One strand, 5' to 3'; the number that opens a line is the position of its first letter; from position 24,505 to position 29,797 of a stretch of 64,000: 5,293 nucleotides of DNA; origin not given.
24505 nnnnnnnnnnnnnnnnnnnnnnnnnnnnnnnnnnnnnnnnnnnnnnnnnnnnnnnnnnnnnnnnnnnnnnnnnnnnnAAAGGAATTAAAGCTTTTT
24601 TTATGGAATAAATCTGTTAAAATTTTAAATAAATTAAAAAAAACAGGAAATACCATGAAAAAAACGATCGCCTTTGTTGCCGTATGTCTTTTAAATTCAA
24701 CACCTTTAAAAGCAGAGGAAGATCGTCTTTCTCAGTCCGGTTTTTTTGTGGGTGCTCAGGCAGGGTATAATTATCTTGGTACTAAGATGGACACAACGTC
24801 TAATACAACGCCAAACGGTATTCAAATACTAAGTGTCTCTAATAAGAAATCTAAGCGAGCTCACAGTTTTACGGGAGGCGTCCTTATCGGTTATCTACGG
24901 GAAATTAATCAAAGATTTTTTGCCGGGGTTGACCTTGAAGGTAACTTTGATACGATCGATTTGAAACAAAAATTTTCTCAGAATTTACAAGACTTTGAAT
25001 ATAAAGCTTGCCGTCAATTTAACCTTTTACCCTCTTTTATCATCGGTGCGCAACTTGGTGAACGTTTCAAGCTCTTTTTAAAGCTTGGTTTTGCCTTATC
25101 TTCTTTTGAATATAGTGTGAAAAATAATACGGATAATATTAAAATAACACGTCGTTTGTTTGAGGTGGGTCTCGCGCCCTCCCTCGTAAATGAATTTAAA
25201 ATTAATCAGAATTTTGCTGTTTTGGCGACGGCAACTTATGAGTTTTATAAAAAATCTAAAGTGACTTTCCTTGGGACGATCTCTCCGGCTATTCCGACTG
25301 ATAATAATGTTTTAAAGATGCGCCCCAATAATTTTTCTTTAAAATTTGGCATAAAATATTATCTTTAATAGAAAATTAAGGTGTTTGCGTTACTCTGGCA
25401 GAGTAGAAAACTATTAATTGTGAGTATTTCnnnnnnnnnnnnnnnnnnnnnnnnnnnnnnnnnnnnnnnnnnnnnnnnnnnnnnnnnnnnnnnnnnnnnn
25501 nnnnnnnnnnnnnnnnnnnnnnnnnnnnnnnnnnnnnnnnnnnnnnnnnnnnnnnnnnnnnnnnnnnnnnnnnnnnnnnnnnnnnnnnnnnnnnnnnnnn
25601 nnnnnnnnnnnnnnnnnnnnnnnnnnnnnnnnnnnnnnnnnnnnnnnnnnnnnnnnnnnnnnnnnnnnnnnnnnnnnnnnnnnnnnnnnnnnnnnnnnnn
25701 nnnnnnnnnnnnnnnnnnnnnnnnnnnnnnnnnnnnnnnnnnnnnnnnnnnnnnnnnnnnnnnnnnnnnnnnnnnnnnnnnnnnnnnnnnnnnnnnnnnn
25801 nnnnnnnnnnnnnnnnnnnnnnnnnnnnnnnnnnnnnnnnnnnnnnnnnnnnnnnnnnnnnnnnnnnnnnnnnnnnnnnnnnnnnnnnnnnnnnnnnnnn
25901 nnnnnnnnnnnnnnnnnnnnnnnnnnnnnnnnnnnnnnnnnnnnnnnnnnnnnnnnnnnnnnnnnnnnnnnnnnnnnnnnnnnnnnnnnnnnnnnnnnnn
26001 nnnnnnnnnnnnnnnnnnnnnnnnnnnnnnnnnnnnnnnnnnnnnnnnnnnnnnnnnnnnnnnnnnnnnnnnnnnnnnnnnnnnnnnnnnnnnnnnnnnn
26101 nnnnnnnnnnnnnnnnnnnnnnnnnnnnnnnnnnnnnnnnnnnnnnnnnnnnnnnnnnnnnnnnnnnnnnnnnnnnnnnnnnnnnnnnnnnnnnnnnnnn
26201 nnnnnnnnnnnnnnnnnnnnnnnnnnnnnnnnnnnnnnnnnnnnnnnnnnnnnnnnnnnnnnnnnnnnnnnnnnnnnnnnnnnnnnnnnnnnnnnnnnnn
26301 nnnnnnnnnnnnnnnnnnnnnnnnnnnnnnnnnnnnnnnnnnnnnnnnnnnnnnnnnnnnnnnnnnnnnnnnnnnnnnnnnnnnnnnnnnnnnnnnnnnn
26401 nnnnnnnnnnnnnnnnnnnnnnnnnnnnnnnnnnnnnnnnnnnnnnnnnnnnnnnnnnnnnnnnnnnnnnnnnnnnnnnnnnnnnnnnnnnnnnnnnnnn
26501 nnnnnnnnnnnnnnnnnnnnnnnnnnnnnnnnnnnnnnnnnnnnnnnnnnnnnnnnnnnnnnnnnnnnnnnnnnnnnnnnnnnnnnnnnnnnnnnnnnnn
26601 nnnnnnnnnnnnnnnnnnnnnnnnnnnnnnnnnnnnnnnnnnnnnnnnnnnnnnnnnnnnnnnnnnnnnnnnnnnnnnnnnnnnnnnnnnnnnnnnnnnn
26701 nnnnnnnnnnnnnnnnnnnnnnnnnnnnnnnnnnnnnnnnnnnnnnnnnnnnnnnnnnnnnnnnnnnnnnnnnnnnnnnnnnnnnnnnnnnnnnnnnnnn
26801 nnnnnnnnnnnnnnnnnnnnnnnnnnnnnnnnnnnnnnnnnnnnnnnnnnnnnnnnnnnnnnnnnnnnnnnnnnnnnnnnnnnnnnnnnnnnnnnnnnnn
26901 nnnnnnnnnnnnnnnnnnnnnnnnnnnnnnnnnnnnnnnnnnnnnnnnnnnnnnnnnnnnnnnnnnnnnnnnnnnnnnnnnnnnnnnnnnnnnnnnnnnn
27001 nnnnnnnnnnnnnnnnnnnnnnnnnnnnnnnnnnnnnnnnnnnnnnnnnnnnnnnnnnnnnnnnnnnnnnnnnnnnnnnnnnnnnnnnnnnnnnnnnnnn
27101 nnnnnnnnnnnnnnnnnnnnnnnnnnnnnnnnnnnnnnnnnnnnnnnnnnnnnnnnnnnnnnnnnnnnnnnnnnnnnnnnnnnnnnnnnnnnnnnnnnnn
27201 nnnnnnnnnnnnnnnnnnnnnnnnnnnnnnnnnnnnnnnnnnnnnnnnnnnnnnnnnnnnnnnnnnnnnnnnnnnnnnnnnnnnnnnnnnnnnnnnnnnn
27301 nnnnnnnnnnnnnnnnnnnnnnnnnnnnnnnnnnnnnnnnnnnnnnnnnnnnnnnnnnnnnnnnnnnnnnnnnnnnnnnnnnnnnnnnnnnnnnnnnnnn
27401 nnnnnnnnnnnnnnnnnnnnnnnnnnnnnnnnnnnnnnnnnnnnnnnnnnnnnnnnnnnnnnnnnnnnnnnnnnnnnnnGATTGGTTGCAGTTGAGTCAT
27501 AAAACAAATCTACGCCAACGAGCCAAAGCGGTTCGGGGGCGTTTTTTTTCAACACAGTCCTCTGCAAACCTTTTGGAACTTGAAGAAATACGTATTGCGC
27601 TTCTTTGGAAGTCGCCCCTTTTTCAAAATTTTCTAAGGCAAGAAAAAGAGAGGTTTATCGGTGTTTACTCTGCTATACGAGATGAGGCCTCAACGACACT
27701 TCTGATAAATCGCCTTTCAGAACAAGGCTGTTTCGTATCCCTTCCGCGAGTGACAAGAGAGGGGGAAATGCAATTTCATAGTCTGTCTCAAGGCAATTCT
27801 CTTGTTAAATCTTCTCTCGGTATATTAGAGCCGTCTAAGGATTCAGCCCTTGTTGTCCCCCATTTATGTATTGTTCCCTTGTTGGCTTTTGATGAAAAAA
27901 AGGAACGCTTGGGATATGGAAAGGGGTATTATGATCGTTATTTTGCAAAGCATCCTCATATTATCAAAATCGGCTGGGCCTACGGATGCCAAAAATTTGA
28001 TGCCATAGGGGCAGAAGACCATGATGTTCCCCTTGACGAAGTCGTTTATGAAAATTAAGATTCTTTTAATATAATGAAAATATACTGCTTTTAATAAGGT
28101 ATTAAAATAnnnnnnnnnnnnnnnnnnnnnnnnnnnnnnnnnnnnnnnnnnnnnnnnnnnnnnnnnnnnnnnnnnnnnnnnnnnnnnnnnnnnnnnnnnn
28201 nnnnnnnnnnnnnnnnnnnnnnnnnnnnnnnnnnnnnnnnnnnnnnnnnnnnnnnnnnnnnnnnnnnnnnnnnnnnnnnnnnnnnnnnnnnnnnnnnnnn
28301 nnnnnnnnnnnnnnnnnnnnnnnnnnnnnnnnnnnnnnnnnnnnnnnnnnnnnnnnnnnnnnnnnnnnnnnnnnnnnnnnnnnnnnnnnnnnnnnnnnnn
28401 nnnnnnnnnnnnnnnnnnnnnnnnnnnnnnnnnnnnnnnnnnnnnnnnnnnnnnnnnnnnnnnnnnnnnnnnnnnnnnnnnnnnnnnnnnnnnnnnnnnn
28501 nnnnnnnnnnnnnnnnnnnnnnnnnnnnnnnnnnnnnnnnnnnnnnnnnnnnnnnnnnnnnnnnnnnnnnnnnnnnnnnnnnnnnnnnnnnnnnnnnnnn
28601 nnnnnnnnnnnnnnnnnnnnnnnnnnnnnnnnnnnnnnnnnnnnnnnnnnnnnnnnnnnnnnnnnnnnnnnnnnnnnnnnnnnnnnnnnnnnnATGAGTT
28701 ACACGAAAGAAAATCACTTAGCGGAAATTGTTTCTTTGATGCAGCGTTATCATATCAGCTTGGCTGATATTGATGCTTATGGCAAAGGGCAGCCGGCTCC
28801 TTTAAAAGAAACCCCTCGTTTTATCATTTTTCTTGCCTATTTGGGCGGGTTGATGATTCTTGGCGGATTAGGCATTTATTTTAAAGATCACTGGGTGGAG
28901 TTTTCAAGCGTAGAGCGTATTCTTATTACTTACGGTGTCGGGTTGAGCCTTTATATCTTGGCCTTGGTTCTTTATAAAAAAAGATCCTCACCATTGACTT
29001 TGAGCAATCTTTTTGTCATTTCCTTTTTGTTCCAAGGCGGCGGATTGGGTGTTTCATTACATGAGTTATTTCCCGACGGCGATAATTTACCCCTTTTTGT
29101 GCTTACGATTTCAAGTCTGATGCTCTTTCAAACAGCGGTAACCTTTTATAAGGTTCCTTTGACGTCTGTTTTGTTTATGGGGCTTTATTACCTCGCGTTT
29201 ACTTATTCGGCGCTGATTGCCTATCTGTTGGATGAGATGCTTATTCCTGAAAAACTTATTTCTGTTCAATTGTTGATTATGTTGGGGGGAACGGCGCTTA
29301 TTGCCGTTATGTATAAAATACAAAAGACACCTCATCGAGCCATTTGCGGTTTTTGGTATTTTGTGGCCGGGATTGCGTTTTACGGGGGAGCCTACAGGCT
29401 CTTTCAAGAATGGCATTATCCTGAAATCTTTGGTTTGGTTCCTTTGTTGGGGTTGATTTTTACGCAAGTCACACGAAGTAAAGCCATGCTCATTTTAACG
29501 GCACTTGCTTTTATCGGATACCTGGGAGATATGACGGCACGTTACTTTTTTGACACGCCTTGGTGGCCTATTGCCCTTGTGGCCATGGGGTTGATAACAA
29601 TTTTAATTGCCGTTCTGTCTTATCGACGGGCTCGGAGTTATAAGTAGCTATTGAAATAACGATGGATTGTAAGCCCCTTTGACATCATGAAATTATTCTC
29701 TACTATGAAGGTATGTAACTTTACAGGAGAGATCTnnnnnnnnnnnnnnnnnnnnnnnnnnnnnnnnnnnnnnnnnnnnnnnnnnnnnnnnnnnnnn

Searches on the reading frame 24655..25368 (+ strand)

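Call 6: search_protein_families(library=pfam, proteins=[window:24655-25368:+], max_evalue=0.001)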
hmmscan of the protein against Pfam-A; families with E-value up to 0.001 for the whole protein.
window:24655-25368:+ (237 aa): 1 family
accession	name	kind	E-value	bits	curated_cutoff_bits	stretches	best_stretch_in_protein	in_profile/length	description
PF13505.12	OMP_b-brl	-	1.2e-05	26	28.7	1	24-232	19-172/175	Outer membrane protein beta-barrel domain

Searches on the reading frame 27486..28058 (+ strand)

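Call 6: search_protein_families(library=pfam, proteins=[window:27486-28058:+], max_evalue=0.001)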
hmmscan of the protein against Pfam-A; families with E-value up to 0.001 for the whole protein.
window:27486-28058:+ (190 aa): 1 family
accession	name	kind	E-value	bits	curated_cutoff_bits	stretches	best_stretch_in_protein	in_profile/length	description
PF01812.26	5-FTHF_cyc-lig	-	7.6e-28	98.1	27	1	47-189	32-186/186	5-formyltetrahydrofolate cyclo-ligase family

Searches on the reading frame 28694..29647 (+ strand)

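Call 6: search_protein_families(library=pfam, proteins=[window:28694-29647:+], max_evalue=0.001)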
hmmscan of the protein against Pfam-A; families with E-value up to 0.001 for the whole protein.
window:28694-29647:+ (317 aa): 1 family
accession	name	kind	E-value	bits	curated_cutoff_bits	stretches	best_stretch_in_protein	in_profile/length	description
PF09925.14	DUF2157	-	4.7e-07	30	32.4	1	38-119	29-110/146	Predicted membrane protein (DUF2157)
